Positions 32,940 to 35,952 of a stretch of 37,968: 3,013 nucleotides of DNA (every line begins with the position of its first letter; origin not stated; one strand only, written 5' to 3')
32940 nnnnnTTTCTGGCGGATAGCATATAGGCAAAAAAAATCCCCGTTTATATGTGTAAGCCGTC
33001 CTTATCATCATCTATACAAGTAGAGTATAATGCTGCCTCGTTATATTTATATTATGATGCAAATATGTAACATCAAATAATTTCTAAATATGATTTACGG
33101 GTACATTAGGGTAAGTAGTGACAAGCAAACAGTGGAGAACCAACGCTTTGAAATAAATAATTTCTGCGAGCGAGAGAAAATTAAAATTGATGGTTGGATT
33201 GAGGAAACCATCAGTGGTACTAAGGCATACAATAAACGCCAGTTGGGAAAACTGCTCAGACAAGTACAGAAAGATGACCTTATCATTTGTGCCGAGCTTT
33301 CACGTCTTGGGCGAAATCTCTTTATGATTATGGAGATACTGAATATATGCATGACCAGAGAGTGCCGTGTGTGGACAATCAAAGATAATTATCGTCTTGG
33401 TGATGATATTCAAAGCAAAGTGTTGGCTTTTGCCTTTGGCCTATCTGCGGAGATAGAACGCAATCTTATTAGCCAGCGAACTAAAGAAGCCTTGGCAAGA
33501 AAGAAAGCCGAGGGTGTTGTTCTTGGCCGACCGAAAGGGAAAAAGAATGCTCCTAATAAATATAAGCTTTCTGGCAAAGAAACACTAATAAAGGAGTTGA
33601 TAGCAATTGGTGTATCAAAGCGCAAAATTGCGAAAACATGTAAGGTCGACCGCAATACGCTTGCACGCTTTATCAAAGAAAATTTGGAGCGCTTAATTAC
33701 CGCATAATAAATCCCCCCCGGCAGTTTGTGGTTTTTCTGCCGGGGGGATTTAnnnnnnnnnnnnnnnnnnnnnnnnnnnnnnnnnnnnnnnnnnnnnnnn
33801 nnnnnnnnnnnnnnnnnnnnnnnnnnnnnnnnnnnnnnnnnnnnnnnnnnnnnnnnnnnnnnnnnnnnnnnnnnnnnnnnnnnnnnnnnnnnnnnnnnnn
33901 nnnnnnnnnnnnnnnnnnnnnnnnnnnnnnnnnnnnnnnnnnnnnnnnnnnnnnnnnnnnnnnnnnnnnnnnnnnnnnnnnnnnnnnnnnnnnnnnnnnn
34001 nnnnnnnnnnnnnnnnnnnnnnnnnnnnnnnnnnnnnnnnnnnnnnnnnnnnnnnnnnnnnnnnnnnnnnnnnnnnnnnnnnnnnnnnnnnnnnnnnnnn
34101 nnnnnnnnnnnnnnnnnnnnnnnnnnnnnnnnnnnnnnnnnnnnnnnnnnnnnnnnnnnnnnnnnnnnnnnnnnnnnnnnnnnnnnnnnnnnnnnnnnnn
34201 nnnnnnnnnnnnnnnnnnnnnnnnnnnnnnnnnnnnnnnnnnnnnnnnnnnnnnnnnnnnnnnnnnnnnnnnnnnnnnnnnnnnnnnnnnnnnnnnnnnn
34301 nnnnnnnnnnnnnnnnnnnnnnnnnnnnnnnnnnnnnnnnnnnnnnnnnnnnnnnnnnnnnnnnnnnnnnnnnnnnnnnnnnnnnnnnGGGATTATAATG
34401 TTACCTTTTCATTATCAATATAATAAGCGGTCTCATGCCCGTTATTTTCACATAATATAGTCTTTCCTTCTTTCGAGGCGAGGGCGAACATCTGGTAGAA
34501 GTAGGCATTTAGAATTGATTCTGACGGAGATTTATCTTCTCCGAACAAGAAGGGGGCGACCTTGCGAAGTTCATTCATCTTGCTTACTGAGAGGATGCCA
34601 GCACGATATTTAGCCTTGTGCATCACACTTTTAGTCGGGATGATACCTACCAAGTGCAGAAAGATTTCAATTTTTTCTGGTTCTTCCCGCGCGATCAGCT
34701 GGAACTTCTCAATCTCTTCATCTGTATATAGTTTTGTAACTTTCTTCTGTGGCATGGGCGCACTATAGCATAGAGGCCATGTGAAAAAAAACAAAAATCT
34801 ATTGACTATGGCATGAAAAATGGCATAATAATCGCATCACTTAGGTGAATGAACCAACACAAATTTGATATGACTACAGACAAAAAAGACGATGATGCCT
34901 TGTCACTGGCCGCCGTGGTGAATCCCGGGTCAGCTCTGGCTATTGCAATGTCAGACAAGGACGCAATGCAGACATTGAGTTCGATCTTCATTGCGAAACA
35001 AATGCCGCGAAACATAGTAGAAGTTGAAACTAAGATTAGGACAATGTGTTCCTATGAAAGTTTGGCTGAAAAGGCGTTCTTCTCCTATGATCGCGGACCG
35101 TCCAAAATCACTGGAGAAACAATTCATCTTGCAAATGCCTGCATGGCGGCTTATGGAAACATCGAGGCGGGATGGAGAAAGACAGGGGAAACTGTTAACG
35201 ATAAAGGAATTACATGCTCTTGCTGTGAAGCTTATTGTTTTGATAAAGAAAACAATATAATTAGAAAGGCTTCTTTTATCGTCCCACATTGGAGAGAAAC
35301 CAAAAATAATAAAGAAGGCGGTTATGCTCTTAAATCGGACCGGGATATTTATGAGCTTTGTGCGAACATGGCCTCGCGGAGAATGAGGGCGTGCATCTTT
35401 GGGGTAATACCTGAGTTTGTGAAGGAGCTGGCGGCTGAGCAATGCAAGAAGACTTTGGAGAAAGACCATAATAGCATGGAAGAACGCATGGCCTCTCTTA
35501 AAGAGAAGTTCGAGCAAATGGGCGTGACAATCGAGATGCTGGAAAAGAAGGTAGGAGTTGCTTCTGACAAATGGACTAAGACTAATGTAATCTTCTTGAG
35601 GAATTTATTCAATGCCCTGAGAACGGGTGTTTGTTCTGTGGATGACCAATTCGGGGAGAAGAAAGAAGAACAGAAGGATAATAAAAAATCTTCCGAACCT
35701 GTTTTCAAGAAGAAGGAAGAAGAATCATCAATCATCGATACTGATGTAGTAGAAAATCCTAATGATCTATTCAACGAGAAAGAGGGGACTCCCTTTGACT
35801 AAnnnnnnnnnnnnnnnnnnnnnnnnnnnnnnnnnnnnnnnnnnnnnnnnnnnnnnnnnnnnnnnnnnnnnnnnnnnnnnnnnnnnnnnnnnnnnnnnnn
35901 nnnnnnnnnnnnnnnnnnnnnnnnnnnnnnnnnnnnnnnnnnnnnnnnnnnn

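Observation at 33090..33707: Small serine recombinase (resolvase/invertase class) inside the replication arm of a virulent-looking phage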

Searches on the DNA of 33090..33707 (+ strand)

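Call 57: search_dna_similar(query=L001:400-4100:+, collection=phages, mode=near, max_rows=30)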
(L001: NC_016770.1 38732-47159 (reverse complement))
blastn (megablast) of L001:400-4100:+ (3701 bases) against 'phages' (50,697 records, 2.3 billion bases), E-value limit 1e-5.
Records with a match: 24; places in all: 24; records where one place covers at least 80% of the query: 2.
Best place of each record, by identity: >=99% 2; 90-95% 12; 80-90% 8; 60-80% 2.
By first word of the organism name: Bacteroides 24.
By host as written in the record: Bacteroides fragilis 5; Bacteroides fragilis CSC10 3; Bacteroides fragilis DA766 2; Bacteroides fragilis DA698 2; Bacteroides fragilis DA695 2; Bacteroides fragilis HSP40 (ATCC 51477) 2; Bacteroides fragilis NCTC 1; Bacteroides fragilis DA702 1; and 6 more.
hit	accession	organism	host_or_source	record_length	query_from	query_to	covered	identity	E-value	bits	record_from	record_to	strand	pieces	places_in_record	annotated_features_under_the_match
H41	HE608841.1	Bacteroides phage B124-14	Bacteroides fragilis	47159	1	3701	100%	100.0%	0e+0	6835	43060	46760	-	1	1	hypothetical protein (x3) | putative phage antirepressor (x2) | putative resolvase | putative nuclease | putative mismatch repair protein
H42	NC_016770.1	Bacteroides phage B124-14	Bacteroides fragilis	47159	1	3701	100%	100.0%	0e+0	6835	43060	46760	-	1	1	replication initiation O-like | anti-repressor | DNA invertase | putative nuclease | putative mismatch repair protein | and 2 other names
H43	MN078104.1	Bacteroides phage Barc2635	Bacteroides fragilis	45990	1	3701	55%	94.8%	0e+0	3161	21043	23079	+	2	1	putative DNA replication protein | putative regulatory antirepressor protein | hypothetical protein (x2)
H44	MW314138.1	Bacteroides phage vB_BfraS_NCTC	Bacteroides fragilis NCTC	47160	1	3701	55%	94.6%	0e+0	3140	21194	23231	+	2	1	DNA replication protein | antirepressor protein | hypothetical protein (x2)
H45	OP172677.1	Bacteroides phage BF702P1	Bacteroides fragilis DA702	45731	1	3701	52%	92.1%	0e+0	2703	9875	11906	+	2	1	hypothetical protein (x4)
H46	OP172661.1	Bacteroides phage BF8P1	Bacteroides fragilis TSN8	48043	1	3701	52%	91.5%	0e+0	2648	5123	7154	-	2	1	hypothetical protein (x4)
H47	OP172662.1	Bacteroides phage BF10P1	Bacteroides fragilis CSC10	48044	1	3701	52%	91.6%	0e+0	2648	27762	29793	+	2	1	hypothetical protein (x4)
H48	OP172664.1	Bacteroides phage BF10P3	Bacteroides fragilis CSC10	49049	1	3701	52%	91.6%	0e+0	2648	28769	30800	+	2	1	hypothetical protein (x4)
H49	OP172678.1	Bacteroides phage BF766P1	Bacteroides fragilis DA766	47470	90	3701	50%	90.4%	0e+0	2422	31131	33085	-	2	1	hypothetical protein (x4)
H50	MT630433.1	Bacteroides phage vB_BfrS_23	Bacteroides fragilis GB124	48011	204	3701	49%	91.0%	0e+0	2438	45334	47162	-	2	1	hypothetical protein (x2) | antirepressor protein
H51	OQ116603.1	Bacteroides phage vB_BfrS_UZM3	Bacteroides fragilis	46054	204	3701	46%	93.7%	0e+0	2562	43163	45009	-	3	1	DNA replication protein | antirepressor protein | hypothetical protein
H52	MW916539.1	Bacteroides phage GEC_vB_Bfr_VA7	Bacteroides fragilis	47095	1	3701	43%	91.6%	0e+0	2193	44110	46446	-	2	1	putative DNA replication protein | putative regulatory antirepressor protein | hypothetical protein (x3)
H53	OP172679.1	Bacteroides phage BF766P4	Bacteroides fragilis DA766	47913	652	3701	42%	93.0%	0e+0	2260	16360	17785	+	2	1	hypothetical protein (x3)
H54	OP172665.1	Bacteroides phage BF344P1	Bacteroides fragilis BSC344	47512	1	3701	40%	91.0%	0e+0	1999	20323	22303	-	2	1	hypothetical protein (x4)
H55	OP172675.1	Bacteroides phage BF698P1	Bacteroides fragilis DA698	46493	655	3502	37%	82.0%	0e+0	1122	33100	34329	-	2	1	hypothetical protein (x2)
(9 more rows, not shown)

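Call 58: get_annotated_region(hit=H43, flank=500)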
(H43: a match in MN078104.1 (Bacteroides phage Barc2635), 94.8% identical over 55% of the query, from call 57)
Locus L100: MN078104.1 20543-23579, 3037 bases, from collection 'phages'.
description: Bacteroides phage Barc2635, complete genome.
organism: Bacteroides phage Barc2635 (NCBI taxid 2596712)
taxonomy: Viruses; Duplodnaviria; Heunggongvirae; Uroviricota; Caudoviricetes
host: Bacteroides fragilis; source: raw urban sewage; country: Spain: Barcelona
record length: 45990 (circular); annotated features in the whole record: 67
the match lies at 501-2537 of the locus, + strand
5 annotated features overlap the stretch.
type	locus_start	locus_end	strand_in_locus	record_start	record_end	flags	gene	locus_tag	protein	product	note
CDS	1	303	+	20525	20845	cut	-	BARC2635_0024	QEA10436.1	putative exoribonuclease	-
CDS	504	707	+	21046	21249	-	-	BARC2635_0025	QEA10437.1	hypothetical protein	-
CDS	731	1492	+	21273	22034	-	-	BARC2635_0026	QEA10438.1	putative regulatory antirepressor protein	-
CDS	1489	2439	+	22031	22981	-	-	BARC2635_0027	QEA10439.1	putative DNA replication protein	-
CDS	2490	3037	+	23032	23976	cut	-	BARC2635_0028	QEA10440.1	hypothetical protein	-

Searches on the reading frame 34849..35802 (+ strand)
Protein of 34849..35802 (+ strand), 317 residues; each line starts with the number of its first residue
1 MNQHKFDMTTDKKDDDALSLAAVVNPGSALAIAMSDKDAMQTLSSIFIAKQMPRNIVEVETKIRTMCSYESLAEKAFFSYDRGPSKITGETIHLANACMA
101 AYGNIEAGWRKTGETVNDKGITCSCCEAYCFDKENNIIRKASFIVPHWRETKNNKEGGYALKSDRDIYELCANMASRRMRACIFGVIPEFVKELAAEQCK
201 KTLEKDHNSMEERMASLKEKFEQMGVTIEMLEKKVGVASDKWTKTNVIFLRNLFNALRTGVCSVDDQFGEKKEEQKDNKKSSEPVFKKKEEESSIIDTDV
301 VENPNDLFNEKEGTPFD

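Call 4: search_protein_families(library=pfam, proteins=[window:34849-35802:+], max_evalue=0.01)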
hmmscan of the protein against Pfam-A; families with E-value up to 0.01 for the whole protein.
window:34849-35802:+ (317 aa): 0 families

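Call 8: search_protein_families(library=ncbifam, proteins=[window:34849-35802:+], max_evalue=0.01)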
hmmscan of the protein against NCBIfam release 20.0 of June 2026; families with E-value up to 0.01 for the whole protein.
window:34849-35802:+ (317 aa): 0 families

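Call 19: search_protein_families(library=phrogs, proteins=[window:34849-35802:+], max_evalue=0.001)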
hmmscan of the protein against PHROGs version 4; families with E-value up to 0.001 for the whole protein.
window:34849-35802:+ (317 aa): 1 family
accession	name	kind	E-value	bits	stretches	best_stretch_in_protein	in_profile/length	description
phrog_3657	-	unknown function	2.8e-65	221.2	1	34-290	26-275/289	-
